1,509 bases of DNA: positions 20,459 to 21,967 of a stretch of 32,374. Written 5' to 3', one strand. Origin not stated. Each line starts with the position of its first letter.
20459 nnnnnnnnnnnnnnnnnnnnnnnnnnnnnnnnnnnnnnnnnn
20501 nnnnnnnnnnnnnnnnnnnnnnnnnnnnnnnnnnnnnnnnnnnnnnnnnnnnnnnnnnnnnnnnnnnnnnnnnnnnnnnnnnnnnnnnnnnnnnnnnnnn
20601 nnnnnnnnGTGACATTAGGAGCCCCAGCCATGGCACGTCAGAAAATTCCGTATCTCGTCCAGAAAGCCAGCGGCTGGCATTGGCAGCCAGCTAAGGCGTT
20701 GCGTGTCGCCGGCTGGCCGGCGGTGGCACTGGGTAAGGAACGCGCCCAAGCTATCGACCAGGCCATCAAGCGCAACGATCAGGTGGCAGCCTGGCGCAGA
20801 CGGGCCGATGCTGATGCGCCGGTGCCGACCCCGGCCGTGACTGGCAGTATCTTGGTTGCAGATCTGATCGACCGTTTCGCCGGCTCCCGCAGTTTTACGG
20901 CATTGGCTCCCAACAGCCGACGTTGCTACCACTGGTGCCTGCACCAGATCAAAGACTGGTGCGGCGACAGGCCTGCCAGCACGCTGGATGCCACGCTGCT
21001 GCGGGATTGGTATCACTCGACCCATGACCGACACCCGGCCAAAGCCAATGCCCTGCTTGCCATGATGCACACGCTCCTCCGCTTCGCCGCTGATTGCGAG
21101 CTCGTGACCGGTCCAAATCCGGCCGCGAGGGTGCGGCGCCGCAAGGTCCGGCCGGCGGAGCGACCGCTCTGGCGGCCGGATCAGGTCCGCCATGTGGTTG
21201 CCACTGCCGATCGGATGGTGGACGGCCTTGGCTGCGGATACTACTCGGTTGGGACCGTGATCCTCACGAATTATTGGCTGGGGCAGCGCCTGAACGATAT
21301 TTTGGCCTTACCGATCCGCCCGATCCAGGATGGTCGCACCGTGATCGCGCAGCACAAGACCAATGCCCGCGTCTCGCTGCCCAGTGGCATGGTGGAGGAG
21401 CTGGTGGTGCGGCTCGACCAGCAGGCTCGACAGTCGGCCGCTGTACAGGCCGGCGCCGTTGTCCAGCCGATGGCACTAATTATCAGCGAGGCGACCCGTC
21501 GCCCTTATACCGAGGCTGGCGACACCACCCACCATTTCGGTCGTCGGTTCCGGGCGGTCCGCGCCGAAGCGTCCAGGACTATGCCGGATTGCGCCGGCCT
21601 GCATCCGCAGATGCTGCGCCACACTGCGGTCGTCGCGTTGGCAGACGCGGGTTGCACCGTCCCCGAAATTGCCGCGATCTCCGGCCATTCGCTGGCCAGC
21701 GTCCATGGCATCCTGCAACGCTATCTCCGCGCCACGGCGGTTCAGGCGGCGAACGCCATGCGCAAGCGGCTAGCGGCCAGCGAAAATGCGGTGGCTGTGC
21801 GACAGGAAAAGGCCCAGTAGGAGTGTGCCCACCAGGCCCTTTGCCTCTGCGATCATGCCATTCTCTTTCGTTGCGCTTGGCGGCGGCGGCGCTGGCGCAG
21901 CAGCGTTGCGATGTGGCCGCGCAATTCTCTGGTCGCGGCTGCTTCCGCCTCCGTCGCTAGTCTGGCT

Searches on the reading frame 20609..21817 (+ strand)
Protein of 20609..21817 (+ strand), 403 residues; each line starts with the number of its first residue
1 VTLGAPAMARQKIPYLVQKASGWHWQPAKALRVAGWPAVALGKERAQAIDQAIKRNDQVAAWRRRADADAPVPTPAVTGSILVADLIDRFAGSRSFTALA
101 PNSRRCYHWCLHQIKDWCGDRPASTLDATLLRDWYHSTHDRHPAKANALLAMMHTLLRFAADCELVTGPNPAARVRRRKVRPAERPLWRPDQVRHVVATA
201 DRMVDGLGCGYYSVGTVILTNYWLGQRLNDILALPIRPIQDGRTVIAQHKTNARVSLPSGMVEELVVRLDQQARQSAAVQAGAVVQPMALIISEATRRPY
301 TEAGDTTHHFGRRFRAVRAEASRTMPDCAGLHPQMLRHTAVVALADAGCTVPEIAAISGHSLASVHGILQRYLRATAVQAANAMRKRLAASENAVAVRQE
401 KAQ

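Call 77: search_protein_families(library=pfam, proteins=[window:20609-21817:+], max_evalue=0.001)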
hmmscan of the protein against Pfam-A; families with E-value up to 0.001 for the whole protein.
window:20609-21817:+ (403 aa): 1 family
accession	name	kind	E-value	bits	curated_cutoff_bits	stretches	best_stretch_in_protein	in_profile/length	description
PF00589.27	Phage_integrase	-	1.9e-07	31.5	27.1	1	190-364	5-160/172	Phage integrase family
